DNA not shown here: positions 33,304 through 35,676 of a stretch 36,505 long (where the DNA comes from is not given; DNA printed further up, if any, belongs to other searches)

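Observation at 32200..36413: Class I lanthipeptide modification operon: lanC followed by a split lanB (glutamylation and elimination domains as separate genes)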

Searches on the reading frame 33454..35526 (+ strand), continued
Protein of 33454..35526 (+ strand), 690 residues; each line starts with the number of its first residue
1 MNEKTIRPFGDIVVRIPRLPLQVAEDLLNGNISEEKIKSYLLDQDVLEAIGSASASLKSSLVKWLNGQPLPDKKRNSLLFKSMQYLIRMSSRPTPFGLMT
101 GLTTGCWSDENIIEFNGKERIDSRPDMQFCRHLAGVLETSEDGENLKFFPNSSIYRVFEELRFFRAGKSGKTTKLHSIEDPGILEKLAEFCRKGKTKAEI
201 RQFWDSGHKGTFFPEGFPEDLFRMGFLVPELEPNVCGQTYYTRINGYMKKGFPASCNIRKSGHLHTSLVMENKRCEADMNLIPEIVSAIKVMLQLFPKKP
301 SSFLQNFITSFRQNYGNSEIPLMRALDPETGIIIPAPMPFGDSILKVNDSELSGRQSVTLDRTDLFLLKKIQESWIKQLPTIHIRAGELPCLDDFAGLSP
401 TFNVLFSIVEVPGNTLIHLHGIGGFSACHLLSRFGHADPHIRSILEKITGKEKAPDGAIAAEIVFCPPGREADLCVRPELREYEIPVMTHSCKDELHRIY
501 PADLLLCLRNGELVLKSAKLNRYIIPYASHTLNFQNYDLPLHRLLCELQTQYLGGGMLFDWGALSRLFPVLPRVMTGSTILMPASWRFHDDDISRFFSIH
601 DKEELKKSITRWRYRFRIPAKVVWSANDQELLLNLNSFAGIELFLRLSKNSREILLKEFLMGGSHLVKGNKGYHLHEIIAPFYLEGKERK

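Call 28: search_solved_structures(query=window:33454-35526:+, max_evalue=0.001, show_alignments=3)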
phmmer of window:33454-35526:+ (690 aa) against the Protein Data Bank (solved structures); distinct sequences matched with E-value up to 0.001: 4.
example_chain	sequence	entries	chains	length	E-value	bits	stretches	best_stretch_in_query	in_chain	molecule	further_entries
9g04_A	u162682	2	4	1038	2.9e-30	108.4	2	267-682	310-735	Thiopeptide-type bacteriocin biosynthesis domain containing protein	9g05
5ehk_A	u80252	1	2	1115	9.9e-18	67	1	283-682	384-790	Lantibiotic dehydratase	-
4wd9_A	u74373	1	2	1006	4.9e-07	31.6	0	69-197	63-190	Nisin biosynthesis protein NisB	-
6m7y_A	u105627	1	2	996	6.1e-07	31.3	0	69-196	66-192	Nisin biosynthesis protein NisB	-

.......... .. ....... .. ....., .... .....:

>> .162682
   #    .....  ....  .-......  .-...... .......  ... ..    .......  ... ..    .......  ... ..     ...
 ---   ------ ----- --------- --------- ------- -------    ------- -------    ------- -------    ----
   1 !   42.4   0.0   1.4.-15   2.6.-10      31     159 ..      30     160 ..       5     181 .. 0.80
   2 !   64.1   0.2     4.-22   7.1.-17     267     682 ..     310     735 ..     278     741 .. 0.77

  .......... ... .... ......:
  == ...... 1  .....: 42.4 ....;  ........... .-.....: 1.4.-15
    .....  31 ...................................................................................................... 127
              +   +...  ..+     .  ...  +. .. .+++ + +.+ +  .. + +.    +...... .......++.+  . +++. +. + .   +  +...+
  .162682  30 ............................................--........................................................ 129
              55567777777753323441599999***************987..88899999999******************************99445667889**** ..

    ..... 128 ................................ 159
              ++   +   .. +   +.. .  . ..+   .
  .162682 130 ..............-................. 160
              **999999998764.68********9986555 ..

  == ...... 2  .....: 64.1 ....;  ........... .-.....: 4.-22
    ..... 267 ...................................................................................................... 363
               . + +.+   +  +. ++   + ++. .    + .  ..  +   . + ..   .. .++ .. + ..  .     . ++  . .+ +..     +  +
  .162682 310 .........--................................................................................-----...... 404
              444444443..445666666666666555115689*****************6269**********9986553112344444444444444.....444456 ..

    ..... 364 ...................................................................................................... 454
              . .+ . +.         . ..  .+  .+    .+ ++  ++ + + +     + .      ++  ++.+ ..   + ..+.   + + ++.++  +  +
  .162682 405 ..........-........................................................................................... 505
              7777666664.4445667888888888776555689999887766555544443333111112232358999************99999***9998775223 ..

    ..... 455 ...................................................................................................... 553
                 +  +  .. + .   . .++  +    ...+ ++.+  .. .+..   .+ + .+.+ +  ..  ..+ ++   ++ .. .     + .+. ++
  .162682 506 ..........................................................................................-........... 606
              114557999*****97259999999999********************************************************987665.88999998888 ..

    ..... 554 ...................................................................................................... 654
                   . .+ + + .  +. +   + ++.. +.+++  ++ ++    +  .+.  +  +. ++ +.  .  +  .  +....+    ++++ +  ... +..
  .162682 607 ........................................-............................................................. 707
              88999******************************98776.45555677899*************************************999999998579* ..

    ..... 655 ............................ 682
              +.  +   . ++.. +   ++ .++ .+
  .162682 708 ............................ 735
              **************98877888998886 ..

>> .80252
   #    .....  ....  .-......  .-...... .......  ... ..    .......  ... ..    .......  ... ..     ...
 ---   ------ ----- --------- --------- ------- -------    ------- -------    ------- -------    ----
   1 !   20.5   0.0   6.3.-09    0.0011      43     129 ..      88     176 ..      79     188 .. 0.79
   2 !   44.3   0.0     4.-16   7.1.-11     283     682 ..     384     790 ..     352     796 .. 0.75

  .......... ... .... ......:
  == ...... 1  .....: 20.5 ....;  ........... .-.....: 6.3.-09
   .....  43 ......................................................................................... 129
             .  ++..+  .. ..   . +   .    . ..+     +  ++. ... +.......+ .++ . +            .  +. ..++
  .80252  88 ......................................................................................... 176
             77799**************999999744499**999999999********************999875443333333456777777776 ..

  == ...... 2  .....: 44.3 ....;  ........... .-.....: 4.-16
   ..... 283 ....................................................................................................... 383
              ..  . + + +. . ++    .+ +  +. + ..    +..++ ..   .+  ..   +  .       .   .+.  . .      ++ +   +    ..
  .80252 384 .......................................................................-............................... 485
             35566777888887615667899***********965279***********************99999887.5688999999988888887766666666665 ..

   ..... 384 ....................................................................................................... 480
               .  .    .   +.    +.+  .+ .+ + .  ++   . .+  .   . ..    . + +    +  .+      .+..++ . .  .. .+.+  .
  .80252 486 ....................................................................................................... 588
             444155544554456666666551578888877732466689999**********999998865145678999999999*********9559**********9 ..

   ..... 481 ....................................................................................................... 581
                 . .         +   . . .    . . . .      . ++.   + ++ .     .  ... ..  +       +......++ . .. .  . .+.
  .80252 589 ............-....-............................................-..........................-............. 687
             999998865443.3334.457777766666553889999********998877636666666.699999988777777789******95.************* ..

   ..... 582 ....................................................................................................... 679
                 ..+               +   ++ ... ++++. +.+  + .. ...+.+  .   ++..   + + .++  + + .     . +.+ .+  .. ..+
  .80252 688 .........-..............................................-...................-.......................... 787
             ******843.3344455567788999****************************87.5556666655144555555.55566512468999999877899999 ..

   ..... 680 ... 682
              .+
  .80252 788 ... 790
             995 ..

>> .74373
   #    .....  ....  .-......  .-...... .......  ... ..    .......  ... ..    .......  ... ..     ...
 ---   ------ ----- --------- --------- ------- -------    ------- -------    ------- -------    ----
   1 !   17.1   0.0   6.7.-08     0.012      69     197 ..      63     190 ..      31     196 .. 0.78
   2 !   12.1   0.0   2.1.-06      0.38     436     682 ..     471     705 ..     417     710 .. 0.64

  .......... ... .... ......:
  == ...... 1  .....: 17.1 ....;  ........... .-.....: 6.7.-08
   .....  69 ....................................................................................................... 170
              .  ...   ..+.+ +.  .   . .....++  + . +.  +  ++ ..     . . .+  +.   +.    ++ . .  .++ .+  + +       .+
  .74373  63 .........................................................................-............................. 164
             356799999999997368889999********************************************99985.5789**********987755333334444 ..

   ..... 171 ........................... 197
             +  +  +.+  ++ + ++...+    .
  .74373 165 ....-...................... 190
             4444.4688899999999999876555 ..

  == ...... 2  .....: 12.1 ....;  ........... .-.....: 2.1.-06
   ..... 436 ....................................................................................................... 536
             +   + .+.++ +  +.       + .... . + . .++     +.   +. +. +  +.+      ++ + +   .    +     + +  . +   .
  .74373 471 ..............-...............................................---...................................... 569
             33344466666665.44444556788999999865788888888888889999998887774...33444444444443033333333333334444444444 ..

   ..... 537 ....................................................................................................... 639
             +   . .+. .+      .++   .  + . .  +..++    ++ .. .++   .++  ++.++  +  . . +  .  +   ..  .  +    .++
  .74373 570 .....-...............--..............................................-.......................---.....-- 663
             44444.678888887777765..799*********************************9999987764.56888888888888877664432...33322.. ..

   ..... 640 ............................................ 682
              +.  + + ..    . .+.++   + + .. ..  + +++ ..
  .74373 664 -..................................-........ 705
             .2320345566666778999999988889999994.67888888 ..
